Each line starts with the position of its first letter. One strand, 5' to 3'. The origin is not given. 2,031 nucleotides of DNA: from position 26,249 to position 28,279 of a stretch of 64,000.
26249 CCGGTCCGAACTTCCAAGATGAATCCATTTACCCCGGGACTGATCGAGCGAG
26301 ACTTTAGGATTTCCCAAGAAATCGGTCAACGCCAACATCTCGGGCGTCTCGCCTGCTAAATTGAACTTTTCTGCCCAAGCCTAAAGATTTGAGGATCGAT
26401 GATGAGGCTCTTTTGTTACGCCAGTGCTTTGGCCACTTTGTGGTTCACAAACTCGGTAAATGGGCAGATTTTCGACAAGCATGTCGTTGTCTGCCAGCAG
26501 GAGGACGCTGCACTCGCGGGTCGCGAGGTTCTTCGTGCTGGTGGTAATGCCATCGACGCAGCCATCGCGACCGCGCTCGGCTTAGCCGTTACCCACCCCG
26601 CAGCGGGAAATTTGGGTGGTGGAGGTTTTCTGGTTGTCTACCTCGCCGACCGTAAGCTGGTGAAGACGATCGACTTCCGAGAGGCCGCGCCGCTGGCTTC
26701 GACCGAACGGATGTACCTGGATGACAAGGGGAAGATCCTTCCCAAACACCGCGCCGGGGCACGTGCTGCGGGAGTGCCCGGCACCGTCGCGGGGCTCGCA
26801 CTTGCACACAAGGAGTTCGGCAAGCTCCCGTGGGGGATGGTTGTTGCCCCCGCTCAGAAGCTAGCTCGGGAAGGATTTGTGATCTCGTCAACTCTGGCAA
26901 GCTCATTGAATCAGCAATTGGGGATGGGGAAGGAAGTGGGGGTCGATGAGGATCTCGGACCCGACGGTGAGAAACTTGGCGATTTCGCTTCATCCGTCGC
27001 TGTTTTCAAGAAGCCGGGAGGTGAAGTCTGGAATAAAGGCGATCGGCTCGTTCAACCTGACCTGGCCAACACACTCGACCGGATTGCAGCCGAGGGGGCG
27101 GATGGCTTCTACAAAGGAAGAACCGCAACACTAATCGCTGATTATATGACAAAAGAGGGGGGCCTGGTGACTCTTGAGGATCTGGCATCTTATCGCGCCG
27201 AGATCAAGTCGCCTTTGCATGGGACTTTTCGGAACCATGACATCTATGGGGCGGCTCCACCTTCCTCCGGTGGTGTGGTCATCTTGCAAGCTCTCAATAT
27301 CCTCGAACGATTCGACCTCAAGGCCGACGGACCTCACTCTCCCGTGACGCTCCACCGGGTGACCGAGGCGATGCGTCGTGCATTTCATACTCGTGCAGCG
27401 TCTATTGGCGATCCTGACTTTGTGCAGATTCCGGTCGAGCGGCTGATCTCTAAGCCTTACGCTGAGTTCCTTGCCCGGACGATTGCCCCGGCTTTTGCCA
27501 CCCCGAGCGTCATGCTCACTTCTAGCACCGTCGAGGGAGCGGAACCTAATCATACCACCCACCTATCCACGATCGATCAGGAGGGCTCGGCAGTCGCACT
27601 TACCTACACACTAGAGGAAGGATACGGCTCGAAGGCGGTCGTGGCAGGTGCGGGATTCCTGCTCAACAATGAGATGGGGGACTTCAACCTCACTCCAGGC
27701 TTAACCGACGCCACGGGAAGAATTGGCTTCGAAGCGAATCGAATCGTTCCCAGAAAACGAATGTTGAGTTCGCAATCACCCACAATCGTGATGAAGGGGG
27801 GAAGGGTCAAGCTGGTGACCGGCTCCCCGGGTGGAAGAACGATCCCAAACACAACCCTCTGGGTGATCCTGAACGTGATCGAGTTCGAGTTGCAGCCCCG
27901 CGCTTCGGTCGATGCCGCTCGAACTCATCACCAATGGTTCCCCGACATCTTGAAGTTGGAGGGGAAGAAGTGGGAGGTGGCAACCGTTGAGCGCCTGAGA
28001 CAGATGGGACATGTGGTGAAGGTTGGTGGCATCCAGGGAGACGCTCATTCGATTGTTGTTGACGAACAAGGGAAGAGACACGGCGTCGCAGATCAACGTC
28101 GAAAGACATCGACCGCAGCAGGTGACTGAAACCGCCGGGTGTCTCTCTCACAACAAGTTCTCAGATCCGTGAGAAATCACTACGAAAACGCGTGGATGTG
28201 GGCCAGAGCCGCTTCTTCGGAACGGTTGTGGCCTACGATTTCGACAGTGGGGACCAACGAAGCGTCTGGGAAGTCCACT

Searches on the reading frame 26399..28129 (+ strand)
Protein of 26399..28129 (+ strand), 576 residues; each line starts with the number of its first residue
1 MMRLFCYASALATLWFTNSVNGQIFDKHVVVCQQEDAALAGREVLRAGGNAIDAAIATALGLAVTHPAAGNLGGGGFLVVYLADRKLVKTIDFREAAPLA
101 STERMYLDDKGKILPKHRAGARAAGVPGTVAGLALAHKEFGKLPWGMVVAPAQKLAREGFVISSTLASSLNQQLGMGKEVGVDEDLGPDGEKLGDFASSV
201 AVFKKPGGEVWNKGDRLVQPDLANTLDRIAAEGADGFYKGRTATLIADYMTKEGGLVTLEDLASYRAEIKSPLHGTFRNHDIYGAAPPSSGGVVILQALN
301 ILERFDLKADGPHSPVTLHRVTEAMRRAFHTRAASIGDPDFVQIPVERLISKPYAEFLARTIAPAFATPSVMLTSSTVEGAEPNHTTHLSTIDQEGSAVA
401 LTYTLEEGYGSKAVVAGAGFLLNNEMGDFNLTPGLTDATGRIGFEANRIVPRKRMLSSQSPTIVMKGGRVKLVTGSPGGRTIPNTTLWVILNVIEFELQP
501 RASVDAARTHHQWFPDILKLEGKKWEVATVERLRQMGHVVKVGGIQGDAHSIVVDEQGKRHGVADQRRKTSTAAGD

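Call 92: search_protein_families(library=pfam, proteins=[window:26399-28129:+], max_evalue=0.001)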
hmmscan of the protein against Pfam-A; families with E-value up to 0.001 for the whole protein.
window:26399-28129:+ (576 aa): 1 family
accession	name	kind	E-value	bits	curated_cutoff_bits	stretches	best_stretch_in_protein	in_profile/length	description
PF01019.26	G_glu_transpept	-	7.5e-153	510.5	27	1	42-569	1-511/512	Gamma-glutamyltranspeptidase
